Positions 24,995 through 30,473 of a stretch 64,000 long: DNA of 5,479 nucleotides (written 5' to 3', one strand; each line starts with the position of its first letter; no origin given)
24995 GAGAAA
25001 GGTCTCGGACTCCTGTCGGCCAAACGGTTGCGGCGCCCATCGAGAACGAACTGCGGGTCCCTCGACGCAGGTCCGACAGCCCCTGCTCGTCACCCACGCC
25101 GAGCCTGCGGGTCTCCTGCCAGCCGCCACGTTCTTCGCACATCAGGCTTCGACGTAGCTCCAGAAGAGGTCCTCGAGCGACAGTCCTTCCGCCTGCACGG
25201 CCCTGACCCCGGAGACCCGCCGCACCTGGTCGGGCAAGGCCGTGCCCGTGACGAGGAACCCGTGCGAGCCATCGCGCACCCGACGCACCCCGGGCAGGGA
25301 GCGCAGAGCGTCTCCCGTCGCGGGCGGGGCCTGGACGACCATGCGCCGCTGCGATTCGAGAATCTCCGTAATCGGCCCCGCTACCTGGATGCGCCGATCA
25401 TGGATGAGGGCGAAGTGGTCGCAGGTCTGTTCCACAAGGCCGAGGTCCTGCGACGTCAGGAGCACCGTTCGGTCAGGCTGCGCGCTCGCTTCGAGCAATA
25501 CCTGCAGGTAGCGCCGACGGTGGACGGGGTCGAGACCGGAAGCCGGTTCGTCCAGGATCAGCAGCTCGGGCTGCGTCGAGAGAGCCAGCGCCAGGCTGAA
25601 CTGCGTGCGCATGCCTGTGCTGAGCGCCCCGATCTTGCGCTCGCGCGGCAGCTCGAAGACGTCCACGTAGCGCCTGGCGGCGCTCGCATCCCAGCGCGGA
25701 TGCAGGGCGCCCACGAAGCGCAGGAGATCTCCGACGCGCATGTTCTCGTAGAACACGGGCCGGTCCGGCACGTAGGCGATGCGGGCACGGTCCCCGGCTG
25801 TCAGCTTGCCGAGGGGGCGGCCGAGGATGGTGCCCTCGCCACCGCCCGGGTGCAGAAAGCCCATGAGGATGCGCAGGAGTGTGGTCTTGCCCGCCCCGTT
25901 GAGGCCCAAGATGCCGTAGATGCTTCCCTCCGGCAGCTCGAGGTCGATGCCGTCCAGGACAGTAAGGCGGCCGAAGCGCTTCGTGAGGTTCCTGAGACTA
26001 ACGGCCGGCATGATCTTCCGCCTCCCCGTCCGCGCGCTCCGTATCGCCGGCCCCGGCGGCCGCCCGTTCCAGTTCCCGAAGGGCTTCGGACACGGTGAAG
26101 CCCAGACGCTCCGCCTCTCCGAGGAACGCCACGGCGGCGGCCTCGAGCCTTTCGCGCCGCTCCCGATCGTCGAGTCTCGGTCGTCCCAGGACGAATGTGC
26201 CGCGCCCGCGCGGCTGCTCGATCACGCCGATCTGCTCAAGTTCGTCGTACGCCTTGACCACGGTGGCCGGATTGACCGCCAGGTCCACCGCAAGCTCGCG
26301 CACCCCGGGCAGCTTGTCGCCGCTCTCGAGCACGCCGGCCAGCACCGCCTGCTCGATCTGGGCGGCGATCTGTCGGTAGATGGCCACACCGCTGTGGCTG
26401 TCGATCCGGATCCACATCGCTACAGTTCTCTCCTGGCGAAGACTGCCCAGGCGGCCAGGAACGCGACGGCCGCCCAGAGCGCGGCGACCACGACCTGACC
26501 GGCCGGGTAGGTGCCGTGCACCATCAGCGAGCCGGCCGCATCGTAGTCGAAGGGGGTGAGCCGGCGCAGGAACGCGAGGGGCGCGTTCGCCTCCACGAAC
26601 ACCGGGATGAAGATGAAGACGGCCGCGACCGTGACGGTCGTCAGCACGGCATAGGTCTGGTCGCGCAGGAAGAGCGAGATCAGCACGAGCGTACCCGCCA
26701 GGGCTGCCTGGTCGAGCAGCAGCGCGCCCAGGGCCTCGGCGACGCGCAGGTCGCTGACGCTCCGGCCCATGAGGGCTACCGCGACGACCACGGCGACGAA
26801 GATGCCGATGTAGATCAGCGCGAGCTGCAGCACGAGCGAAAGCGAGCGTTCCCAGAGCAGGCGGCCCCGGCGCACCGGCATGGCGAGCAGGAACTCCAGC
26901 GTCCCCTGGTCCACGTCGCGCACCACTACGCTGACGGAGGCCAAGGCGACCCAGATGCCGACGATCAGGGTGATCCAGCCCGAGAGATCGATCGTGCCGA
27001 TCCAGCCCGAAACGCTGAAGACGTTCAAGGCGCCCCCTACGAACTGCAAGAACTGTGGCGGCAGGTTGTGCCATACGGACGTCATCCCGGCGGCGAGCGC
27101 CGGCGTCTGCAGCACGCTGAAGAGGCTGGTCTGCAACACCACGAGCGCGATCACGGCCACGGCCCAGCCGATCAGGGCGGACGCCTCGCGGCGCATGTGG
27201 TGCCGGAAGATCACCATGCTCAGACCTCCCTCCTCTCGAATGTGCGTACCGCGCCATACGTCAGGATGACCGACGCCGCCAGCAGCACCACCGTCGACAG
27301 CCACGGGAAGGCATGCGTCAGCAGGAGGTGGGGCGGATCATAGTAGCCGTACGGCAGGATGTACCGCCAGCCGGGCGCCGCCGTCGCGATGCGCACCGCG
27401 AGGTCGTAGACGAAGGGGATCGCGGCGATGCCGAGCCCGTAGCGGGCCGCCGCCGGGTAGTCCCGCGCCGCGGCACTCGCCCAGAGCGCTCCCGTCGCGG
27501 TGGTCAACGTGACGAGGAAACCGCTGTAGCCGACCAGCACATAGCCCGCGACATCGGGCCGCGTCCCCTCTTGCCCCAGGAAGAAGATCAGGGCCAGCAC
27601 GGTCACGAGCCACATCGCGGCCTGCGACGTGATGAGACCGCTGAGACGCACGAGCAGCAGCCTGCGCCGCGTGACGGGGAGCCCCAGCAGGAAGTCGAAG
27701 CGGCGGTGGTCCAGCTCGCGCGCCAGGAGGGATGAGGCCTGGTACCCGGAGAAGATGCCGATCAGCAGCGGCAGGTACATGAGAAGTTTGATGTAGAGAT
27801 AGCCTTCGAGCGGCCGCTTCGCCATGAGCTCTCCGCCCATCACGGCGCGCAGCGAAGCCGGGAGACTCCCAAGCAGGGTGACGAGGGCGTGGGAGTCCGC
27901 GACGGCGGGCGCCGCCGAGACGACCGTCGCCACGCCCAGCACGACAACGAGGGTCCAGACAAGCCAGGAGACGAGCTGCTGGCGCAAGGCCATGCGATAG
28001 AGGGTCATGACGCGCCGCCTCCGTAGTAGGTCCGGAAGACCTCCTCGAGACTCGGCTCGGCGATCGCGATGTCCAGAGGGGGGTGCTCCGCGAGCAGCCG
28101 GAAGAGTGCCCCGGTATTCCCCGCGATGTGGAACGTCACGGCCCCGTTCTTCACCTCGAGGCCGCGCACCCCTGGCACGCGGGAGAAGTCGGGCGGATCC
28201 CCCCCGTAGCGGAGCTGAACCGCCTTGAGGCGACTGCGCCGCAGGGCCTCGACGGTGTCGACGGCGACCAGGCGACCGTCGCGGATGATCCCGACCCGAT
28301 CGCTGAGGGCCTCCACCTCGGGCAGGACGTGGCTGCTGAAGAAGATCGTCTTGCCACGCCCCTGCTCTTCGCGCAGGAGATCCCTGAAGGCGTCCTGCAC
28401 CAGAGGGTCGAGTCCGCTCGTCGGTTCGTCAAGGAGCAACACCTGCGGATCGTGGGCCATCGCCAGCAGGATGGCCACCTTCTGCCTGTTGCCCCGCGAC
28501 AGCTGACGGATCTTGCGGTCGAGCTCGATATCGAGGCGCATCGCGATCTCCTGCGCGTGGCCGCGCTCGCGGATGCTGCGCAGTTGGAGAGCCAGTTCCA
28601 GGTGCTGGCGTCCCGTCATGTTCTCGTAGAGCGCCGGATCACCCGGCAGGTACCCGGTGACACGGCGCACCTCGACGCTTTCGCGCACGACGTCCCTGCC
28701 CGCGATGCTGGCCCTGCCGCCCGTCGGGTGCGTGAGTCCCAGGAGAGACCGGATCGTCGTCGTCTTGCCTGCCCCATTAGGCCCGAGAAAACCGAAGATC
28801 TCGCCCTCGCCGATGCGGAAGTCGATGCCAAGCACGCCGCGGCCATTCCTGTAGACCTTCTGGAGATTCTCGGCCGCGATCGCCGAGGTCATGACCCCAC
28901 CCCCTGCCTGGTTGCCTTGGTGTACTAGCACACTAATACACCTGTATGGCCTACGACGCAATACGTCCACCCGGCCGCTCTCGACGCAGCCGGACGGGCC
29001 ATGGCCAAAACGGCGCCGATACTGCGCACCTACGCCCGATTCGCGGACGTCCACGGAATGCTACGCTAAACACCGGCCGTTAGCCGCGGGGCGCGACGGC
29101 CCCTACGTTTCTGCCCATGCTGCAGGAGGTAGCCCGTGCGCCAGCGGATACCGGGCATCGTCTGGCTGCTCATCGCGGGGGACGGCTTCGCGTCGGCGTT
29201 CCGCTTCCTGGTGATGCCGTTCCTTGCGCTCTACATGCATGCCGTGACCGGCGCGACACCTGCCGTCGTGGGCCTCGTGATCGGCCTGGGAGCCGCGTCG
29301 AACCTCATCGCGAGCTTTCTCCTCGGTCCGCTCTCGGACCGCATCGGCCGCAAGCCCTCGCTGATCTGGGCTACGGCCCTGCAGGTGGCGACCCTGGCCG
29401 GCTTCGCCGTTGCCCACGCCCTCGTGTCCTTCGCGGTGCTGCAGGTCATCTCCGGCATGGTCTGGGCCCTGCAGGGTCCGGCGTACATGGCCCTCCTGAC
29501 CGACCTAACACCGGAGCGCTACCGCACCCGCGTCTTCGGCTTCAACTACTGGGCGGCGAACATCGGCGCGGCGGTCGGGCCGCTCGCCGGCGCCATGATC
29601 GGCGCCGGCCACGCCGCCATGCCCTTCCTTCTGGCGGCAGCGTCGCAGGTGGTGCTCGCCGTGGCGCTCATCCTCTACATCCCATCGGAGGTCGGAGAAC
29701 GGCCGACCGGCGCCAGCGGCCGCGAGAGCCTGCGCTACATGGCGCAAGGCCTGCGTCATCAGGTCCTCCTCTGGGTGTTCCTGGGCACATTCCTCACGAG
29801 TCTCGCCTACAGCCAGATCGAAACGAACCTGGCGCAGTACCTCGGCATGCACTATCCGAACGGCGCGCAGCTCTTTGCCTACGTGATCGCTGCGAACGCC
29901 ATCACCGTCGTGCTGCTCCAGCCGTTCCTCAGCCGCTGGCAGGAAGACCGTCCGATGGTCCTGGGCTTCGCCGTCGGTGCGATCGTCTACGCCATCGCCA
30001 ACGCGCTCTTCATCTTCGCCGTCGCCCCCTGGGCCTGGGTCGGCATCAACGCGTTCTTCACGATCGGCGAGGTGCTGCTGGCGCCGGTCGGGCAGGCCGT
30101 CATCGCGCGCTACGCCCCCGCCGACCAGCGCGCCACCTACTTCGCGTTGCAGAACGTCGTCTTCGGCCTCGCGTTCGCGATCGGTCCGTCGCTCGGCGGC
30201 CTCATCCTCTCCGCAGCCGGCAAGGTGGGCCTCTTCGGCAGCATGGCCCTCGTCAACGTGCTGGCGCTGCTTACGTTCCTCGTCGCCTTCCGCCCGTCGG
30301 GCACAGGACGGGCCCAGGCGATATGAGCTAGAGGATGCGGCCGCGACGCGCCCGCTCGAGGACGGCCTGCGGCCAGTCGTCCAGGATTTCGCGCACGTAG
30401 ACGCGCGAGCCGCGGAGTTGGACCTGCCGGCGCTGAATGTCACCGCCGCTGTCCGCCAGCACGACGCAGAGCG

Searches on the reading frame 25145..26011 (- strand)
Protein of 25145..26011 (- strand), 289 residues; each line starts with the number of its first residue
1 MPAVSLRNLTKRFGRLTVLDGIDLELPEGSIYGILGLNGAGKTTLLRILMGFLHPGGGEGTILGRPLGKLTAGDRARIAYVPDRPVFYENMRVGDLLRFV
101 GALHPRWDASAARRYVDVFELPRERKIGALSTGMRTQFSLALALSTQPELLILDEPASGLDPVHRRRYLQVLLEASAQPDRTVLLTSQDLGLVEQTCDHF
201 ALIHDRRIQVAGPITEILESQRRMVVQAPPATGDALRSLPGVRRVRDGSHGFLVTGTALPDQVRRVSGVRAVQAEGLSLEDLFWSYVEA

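Call 51: search_protein_families(library=pfam, proteins=[window:25145-26011:-], max_evalue=0.00001)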
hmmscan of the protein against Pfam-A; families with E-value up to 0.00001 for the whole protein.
window:25145-26011:- (289 aa): 2 families
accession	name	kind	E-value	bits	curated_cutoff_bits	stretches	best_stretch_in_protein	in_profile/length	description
PF00005.33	ABC_tran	-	3.3e-24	86.5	25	1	19-157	1-136/137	ABC transporter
PF13304.12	AAA_21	-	7.4e-12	46.4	27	1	126-194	234-304/304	AAA domain, putative AbiEii toxin, Type IV TA system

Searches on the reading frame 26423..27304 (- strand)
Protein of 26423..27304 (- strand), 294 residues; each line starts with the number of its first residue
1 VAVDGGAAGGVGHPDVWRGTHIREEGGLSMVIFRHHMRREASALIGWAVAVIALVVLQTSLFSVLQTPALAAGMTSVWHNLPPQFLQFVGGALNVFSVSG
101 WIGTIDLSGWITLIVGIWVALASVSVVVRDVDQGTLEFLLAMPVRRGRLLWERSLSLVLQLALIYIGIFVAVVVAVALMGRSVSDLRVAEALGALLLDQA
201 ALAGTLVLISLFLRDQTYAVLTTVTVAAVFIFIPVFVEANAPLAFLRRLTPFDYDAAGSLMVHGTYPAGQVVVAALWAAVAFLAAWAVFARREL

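Call 51: search_protein_families(library=pfam, proteins=[window:26423-27304:-], max_evalue=0.00001)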
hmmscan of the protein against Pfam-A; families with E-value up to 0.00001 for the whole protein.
window:26423-27304:- (294 aa): 1 family
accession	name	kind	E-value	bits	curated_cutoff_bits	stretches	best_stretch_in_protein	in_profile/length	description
PF12679.13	ABC2_membrane_2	-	6.1e-10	39.3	27.2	1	30-294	1-283/283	ABC-2 family transporter protein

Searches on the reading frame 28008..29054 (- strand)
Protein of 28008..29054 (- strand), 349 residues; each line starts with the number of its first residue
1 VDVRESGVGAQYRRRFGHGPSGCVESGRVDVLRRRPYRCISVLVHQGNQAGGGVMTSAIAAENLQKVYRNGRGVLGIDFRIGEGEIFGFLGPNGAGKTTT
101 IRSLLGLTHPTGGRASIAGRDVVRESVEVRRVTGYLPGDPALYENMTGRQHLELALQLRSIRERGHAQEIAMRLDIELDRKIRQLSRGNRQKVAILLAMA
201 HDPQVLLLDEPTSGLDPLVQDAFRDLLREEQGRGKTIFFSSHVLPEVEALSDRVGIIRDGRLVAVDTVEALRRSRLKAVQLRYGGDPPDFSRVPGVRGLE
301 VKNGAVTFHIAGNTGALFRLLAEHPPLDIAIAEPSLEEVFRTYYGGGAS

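Call 51: search_protein_families(library=pfam, proteins=[window:28008-29054:-], max_evalue=0.00001)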
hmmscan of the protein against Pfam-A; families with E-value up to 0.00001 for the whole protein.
window:28008-29054:- (349 aa): 2 families
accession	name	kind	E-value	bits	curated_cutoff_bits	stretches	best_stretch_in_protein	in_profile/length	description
PF00005.33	ABC_tran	-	2.1e-27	96.9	25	1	76-213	3-137/137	ABC transporter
PF13304.12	AAA_21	-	3.9e-15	57.2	27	1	180-242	233-298/304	AAA domain, putative AbiEii toxin, Type IV TA system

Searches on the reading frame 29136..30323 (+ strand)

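Call 51: search_protein_families(library=pfam, proteins=[window:29136-30323:+], max_evalue=0.00001)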
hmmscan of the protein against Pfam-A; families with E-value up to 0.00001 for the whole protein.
window:29136-30323:+ (396 aa): 4 families
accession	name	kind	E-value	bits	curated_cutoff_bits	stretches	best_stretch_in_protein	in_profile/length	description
PF07690.21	MFS_1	-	1.7e-43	149.3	33.4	2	18-286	7-283/347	Major Facilitator Superfamily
PF05977.19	MFS_3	-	9.5e-09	34.7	27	0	289-386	94-190/524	Transmembrane secretion effector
PF13347.12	MFS_2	-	2e-08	33.7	27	1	10-124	227-342/427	MFS/sugar transport protein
PF00083.30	Sugar_tr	-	1.7e-07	30.9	22.3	1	44-181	47-187/452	Sugar (and other) transporter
